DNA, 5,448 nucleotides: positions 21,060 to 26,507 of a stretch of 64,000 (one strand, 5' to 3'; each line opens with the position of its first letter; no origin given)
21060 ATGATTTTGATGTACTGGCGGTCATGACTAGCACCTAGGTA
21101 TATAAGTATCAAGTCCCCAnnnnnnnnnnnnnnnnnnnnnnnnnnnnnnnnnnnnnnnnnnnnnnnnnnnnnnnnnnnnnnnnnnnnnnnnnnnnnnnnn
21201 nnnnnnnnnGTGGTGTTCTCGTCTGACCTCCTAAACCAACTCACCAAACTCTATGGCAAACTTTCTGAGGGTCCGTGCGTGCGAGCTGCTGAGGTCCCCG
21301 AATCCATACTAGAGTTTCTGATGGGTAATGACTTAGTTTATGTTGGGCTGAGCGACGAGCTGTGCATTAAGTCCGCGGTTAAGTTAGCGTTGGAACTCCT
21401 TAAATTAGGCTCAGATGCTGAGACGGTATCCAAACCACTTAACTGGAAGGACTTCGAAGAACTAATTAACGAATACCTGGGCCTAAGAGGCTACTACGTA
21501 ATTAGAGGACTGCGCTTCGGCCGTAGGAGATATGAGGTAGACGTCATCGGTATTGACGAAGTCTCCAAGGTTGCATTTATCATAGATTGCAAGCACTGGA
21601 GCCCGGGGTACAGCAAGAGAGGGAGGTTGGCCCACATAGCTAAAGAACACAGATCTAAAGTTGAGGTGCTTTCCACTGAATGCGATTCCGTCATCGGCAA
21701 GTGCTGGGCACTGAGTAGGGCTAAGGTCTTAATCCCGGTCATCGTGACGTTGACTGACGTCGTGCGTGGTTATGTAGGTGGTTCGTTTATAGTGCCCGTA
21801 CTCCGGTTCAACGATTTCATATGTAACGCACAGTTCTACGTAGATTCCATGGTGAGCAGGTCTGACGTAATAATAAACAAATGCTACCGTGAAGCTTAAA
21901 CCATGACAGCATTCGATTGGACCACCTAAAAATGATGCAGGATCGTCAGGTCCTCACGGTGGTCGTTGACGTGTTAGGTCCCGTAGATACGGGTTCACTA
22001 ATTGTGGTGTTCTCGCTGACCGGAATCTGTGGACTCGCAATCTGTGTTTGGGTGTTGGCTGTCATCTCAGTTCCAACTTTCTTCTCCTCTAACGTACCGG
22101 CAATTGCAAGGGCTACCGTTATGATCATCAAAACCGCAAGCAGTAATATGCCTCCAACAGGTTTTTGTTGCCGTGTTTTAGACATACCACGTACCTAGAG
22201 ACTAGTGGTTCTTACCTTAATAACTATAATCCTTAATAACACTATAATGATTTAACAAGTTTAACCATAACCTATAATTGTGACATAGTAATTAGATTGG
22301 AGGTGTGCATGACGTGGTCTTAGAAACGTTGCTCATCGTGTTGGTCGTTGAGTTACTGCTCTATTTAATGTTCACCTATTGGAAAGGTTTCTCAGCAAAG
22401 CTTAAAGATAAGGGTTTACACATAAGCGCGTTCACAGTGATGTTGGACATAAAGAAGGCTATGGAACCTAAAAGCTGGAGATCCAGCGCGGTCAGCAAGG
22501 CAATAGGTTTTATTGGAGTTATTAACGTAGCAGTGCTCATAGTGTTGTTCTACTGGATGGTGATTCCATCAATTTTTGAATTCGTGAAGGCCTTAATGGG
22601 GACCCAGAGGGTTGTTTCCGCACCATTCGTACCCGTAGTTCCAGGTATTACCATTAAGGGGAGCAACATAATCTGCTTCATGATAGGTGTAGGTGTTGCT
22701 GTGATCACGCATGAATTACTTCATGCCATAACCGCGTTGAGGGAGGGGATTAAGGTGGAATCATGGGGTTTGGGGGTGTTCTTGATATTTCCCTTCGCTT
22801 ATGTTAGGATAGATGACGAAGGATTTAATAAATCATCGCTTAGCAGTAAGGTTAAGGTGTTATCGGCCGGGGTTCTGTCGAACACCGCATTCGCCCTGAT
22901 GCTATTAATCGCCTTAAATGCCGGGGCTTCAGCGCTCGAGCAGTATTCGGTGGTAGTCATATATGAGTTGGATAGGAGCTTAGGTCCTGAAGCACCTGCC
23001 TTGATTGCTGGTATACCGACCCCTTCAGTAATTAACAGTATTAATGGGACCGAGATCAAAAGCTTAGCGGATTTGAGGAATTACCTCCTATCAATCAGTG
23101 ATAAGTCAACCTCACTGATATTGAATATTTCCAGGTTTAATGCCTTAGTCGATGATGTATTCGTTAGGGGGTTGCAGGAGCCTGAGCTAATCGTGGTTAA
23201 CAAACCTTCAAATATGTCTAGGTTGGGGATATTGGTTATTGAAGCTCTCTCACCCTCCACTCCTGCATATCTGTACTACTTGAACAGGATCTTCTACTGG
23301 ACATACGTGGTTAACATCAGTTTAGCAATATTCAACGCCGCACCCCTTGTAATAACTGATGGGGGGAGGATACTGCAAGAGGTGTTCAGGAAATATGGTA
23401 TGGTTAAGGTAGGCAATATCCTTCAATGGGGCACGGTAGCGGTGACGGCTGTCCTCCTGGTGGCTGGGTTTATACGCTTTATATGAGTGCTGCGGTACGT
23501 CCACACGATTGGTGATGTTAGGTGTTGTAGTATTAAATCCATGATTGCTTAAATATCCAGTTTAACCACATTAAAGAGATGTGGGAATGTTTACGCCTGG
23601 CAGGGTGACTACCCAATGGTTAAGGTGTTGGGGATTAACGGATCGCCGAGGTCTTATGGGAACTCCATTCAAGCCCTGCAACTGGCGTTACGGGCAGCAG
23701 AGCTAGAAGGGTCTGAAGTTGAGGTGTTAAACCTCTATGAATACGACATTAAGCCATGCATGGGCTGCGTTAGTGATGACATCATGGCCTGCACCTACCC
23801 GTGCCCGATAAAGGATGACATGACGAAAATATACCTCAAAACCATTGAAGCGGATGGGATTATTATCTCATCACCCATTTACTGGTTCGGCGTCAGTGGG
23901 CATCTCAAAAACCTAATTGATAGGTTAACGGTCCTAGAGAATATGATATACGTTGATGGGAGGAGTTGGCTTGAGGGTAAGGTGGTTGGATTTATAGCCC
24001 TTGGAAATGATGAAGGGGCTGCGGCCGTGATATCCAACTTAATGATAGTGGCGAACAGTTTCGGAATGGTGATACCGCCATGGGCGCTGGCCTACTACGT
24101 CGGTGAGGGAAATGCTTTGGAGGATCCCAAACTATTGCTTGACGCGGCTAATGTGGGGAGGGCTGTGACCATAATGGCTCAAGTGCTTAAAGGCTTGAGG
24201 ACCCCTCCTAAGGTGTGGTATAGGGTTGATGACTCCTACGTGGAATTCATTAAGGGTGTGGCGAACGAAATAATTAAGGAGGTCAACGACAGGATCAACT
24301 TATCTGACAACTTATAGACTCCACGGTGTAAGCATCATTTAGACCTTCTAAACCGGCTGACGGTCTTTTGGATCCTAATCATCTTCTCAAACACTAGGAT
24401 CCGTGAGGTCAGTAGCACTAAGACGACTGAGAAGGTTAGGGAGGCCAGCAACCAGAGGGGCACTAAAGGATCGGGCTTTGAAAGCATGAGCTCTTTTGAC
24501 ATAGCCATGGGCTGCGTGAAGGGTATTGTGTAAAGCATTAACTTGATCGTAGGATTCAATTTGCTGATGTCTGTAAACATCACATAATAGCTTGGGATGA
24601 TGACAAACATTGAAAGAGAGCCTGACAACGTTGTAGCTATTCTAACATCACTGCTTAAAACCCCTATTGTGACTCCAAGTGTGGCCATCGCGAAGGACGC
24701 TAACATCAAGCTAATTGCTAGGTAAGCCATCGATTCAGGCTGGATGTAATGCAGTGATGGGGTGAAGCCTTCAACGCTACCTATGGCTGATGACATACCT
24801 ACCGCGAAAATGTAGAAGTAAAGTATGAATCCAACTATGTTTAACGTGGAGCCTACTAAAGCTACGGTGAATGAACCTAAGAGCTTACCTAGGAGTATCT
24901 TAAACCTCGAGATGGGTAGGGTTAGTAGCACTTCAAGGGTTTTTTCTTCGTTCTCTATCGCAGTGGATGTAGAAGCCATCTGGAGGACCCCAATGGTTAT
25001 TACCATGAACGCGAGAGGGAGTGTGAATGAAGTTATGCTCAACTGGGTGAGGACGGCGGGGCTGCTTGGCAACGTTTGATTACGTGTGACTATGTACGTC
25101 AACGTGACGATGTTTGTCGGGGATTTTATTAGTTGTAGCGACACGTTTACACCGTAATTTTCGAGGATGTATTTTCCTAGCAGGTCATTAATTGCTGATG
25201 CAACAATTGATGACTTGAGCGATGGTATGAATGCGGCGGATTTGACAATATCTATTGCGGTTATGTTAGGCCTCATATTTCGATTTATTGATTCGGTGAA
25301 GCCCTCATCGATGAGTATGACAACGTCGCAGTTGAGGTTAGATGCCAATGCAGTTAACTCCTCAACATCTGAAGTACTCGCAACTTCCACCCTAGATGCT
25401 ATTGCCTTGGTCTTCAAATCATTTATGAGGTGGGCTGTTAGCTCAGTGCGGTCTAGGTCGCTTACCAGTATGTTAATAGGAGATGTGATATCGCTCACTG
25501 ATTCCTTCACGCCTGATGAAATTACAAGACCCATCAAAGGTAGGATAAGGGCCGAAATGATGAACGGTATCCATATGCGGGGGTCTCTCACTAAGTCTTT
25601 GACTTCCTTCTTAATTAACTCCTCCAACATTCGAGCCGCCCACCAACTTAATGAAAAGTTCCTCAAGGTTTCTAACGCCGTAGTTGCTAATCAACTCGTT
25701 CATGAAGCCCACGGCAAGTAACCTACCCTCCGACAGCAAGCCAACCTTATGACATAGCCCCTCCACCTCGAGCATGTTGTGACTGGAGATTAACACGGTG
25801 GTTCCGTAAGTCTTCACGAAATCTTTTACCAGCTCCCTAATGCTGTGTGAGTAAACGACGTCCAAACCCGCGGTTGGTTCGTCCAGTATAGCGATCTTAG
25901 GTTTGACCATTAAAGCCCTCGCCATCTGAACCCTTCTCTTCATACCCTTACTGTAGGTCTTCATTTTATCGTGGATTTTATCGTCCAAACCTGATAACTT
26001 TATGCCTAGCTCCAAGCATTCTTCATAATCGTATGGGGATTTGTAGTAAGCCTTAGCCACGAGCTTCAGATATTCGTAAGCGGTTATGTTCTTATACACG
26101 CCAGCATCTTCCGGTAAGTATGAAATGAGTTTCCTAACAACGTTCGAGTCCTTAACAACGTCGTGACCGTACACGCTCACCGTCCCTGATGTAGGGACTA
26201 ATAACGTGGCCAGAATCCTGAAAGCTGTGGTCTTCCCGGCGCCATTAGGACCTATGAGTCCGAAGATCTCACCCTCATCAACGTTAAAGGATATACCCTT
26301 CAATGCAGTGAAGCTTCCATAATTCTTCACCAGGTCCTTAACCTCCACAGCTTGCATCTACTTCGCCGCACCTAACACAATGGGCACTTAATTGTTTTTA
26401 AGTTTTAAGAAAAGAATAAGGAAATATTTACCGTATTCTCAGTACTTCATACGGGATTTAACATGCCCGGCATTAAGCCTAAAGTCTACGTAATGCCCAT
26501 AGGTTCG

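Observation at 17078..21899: Orphan three-gene membrane-associated operon divergently paired with an Mrr-type PD-(D/E)XK nuclease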

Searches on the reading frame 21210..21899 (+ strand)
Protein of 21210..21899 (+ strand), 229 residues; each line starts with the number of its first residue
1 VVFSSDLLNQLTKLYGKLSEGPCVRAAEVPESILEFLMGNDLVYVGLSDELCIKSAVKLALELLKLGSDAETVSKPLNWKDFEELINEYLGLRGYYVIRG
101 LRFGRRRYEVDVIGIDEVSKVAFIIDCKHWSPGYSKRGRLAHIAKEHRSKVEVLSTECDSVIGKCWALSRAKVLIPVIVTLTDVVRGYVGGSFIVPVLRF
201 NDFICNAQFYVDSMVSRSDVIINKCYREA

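Call 3: search_protein_families(library=pfam, proteins=[window:21210-21899:+], max_evalue=1)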
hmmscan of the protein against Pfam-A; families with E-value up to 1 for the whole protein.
window:21210-21899:+ (229 aa): 2 families
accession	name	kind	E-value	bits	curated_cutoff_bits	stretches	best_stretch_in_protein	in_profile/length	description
PF04471.18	Mrr_cat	-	0.0011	19.5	21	1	77-131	4-58/115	Restriction endonuclease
PF08378.17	NERD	-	0.015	16.2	22.1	1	81-134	4-60/111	Nuclease-related domain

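Call 4: search_protein_families(library=padloc, proteins=[window:21210-21899:+], max_evalue=1)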
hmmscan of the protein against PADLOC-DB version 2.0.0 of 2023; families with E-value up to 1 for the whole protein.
window:21210-21899:+ (229 aa): 0 families

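Call 5: search_protein_families(library=ncbifam, proteins=[window:21210-21899:+], max_evalue=1)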
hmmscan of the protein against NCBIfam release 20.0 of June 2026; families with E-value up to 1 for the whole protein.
window:21210-21899:+ (229 aa): 0 families

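Call 28: search_solved_structures(query=A4, max_evalue=10, show_alignments=2)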
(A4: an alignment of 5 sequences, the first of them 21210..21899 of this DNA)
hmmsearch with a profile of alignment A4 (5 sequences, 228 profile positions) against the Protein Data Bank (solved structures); distinct sequences matched with E-value up to 10: 1.
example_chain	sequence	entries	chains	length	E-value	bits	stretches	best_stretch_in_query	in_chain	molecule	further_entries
3dmp_A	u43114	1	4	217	0.71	12.6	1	74-116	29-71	Uracil phosphoribosyltransferase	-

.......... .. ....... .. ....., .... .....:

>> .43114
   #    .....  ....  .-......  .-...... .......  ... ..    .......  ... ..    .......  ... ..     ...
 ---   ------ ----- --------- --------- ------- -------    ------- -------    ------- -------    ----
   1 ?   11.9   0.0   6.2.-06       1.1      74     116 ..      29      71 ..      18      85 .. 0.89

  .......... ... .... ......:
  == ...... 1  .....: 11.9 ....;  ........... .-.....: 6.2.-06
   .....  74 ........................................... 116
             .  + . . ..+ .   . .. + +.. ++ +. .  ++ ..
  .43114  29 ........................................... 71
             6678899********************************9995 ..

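Call 84: find_related_loci(query=A11, collection=metagenome_contigs, flank=10000)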
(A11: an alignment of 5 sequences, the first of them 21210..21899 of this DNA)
Query A11 (229 aa) in metagenome_contigs; peptide patterns used: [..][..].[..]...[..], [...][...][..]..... (x = any residue, [..] = any of these).
600 stretches matched a pattern (row limit reached: there are more); 442 encode a relative of the query (tblastn E <= 1e-3); the best 80 are kept; 80 distinct loci.
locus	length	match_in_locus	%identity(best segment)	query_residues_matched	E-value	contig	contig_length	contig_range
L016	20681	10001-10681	66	1-226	8e-103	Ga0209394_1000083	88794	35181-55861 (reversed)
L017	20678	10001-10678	58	1-226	3e-86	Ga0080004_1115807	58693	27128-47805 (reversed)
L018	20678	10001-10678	57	1-226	2e-85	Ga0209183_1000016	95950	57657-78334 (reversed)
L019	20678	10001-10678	57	1-226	3e-85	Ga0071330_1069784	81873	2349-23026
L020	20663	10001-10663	51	6-226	2e-74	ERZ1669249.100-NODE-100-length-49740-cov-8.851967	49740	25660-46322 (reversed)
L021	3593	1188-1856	46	5-226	8e-61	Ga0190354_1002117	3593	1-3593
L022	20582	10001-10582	49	37-228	2e-57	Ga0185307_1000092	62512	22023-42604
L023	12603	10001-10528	49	51-226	6e-57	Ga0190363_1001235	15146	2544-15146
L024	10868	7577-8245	44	5-226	9e-57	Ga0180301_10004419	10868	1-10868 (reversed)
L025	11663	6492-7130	47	19-228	8e-57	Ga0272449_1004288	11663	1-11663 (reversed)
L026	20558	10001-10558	50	43-226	4e-57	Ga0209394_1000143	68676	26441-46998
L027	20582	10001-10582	49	37-228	3e-56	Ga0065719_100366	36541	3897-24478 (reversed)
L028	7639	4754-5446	42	4-226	3e-55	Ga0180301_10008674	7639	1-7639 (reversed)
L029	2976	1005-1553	48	44-226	2e-55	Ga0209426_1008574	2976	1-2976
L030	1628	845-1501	44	9-226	2e-56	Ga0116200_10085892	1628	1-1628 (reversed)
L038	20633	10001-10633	37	14-226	1e-46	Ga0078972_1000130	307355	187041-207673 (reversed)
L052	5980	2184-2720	31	24-214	6e-23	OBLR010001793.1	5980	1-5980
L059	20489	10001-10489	31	49-212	2e-21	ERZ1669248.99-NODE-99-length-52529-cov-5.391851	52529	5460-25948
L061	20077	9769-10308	30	17-211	3e-21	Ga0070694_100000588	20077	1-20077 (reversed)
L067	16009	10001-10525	34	40-211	3e-20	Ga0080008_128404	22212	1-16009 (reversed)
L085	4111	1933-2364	34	57-214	2e-19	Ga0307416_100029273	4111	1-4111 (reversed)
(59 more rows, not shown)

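Call 95: search_protein_families(library=pfam, proteins=[L061:10338-12110:-, L085:2375-4111:-, L052:2747-4507:-, L067:4850-5557:+, L038:9154-9831:-, L059:70-1776:+], max_evalue=0.01)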
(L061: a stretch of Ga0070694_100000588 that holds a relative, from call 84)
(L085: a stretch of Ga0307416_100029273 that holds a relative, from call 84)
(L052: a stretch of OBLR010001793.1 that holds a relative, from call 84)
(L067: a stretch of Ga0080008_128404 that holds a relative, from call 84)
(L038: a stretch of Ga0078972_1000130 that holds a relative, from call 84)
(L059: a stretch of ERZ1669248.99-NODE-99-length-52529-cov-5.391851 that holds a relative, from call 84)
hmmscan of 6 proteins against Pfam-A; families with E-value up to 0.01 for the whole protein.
L061:10338-12110:- (591 aa): 1 family
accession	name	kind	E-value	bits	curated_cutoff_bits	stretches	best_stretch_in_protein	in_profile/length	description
PF09843.14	DUF2070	-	4.5e-125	418.6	30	1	34-587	17-560/561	Predicted membrane protein (DUF2070)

L085:2375-4111:- (579 aa): 1 family
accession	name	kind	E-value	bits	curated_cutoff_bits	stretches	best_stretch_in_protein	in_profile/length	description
PF09843.14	DUF2070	-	3.3e-122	409.1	30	1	24-574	10-559/561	Predicted membrane protein (DUF2070)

L052:2747-4507:- (587 aa): 1 family
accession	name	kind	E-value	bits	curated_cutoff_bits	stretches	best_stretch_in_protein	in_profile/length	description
PF09843.14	DUF2070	-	1.1e-130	437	30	1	15-583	6-560/561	Predicted membrane protein (DUF2070)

L067:4850-5557:+ (236 aa): 2 families
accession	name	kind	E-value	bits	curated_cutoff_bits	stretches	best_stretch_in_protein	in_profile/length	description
PF05942.16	PaREP1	-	5.4e-09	36.4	24.4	1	40-154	3-115/115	Archaeal PaREP1/PaREP8 family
PF05168.19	HEPN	-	0.0062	17.1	22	0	36-84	1-49/117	HEPN domain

L038:9154-9831:- (226 aa): 1 family
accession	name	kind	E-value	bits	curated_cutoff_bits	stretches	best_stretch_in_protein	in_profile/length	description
PF01865.21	PhoU_div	-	2.2e-16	60.3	24.4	1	18-217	12-208/214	Protein of unknown function DUF47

L059:70-1776:+ (569 aa): 1 family
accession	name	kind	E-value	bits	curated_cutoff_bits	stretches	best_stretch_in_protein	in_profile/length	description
PF16471.10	JIP_LZII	-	0.0054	17.4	30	1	480-528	23-71/71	JNK-interacting protein leucine zipper II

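Call 119: search_protein_families(library=phrogs, proteins=[window:21210-21899:+], max_evalue=0.01)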
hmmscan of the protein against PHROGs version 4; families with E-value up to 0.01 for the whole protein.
window:21210-21899:+ (229 aa): 0 families

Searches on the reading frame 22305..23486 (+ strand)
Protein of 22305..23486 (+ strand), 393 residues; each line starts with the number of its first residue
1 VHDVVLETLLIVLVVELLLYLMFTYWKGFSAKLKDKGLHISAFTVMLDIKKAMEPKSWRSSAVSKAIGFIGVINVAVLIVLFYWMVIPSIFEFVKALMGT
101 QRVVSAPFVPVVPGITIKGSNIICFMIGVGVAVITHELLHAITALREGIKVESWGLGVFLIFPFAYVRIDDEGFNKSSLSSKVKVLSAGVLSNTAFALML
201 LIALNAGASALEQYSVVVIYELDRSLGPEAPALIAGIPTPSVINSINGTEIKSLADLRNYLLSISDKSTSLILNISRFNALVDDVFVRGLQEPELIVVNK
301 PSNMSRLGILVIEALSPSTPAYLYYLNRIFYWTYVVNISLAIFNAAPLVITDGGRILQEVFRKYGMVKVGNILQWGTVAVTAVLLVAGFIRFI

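Call 3: search_protein_families(library=pfam, proteins=[window:22305-23486:+], max_evalue=1)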
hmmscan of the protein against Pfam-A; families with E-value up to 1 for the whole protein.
window:22305-23486:+ (393 aa): 3 families
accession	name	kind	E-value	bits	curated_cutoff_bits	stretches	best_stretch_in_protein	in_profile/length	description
PF02163.28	Peptidase_M50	-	7.1e-23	81.5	27.2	1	125-369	2-206/221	Peptidase family M50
PF13180.12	PDZ_2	-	0.072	13.8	27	1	228-269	21-62/80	PDZ domain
PF17820.7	PDZ_6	-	0.096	12.9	27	1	227-271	6-50/54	PDZ domain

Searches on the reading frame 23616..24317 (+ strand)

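Call 3: search_protein_families(library=pfam, proteins=[window:23616-24317:+], max_evalue=1)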
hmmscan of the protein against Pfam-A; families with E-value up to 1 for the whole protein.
window:23616-24317:+ (233 aa): 2 families
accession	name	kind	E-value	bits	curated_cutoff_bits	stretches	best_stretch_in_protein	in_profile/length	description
PF03358.20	FMN_red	-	2.7e-29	102.2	24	1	2-155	1-141/152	NADPH-dependent FMN reductase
PF02525.22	Flavodoxin_2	-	9.2e-13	48.8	27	1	3-128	2-132/198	Flavodoxin-like fold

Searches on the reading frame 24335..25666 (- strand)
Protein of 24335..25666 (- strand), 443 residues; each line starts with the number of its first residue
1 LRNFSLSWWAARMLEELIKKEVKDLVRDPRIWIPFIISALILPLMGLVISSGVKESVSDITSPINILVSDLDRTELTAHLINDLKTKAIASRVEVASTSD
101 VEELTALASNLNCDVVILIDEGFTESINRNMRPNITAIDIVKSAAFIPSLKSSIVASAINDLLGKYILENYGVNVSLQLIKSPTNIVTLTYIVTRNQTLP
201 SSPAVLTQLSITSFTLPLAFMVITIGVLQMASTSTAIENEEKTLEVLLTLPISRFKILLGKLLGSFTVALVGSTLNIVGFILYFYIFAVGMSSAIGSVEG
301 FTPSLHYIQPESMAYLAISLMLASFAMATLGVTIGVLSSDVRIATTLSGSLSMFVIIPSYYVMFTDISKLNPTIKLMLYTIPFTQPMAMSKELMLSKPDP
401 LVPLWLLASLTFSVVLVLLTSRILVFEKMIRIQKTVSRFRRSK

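Call 90: search_protein_families(library=pfam, proteins=[window:24335-25666:-], max_evalue=0.00001)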
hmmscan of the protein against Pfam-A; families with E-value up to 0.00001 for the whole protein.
window:24335-25666:- (443 aa): 3 families
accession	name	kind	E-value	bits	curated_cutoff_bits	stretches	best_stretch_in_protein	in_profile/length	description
PF12698.13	ABC2_membrane_3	-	3.4e-26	92.6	31.6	1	33-420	10-345/347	ABC-2 family transporter protein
PF12679.13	ABC2_membrane_2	-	2.6e-16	60.2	27.2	1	17-428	3-280/283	ABC-2 family transporter protein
PF01061.29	ABC2_membrane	-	1.9e-06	28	26.9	1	211-387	48-203/211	ABC-2 type transporter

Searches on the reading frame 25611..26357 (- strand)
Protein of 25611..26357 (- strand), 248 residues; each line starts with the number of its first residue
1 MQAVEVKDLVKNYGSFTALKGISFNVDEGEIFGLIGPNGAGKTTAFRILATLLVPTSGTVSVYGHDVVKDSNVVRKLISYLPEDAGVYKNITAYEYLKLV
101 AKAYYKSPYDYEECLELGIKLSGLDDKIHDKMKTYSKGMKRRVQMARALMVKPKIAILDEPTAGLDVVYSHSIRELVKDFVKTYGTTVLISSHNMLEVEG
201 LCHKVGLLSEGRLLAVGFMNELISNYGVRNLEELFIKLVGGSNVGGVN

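Call 91: search_protein_families(library=pfam, proteins=[window:25611-26357:-], max_evalue=0.00001)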
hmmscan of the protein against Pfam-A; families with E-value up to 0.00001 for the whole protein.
window:25611-26357:- (248 aa): 2 families
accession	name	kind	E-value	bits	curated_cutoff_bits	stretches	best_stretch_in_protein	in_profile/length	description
PF00005.33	ABC_tran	-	1.9e-31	109.9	25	1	19-163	1-137/137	ABC transporter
PF13304.12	AAA_21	-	2.7e-12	47.8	27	0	94-198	153-303/304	AAA domain, putative AbiEii toxin, Type IV TA system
